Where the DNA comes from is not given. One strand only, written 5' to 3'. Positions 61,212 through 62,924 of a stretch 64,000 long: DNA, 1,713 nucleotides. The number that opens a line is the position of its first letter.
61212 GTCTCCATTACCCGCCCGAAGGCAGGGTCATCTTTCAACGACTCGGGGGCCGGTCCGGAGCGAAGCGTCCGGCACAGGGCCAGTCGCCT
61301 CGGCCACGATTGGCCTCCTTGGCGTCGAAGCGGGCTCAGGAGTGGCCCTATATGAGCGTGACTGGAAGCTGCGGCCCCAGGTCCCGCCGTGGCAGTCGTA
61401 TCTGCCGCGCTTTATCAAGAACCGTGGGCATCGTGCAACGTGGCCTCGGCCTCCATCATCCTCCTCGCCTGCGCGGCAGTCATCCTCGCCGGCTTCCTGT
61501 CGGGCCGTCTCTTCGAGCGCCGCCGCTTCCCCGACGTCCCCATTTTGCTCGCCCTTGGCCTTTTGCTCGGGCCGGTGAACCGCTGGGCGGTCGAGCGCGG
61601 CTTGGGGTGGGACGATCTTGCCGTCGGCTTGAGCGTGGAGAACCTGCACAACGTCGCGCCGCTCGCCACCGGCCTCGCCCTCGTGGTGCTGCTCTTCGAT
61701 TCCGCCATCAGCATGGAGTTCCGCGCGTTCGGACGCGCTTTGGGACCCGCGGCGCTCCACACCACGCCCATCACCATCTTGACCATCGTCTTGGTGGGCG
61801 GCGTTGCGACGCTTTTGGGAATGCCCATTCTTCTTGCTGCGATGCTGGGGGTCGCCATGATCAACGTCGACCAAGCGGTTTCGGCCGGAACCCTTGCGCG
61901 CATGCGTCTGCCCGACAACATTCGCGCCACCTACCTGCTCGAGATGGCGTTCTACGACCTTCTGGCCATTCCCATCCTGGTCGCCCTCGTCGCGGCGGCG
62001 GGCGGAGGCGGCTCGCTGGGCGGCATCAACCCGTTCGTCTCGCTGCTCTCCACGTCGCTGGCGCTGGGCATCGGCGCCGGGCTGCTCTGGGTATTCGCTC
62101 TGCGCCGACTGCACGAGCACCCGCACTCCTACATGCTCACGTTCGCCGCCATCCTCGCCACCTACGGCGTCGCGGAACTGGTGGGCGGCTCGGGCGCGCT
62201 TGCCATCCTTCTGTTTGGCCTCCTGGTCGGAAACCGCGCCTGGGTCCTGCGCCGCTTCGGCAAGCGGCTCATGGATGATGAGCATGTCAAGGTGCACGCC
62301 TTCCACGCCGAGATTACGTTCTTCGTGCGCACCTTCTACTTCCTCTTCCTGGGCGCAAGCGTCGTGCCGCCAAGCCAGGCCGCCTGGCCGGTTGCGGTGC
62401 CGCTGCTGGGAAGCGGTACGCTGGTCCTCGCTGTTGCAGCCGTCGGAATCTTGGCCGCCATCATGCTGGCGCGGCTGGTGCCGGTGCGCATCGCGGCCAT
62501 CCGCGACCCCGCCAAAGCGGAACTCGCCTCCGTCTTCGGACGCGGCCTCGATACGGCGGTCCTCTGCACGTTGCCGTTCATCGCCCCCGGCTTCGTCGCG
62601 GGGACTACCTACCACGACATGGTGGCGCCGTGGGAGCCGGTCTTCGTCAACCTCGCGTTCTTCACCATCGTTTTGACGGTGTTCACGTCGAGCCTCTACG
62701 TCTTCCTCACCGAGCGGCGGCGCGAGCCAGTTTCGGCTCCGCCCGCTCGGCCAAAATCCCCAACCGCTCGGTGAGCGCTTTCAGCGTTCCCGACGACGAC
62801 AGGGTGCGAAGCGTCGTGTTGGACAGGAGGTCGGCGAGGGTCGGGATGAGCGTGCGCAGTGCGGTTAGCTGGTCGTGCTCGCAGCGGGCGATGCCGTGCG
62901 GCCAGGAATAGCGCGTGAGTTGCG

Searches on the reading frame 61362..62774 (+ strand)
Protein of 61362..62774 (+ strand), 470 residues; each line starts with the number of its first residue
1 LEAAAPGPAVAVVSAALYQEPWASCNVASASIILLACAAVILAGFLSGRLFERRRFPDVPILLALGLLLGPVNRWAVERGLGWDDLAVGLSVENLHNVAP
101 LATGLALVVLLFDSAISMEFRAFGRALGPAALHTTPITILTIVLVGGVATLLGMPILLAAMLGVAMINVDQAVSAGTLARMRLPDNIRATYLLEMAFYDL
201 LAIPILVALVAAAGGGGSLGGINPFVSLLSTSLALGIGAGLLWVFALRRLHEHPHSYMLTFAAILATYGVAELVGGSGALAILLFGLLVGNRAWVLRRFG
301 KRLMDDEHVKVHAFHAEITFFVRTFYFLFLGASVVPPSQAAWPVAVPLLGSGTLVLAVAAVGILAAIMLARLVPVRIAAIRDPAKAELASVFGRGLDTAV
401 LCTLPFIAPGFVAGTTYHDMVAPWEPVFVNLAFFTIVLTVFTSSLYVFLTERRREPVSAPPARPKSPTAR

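Call 8: search_protein_families(library=pfam, proteins=[window:61362-62774:+])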
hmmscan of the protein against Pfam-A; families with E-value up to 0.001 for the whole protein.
window:61362-62774:+ (470 aa): 1 family
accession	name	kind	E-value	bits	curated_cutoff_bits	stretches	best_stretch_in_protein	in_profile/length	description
PF00999.27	Na_H_Exchanger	-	3.4e-30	105.6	26.2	1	45-441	5-363/375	Sodium/hydrogen exchanger, transmembrane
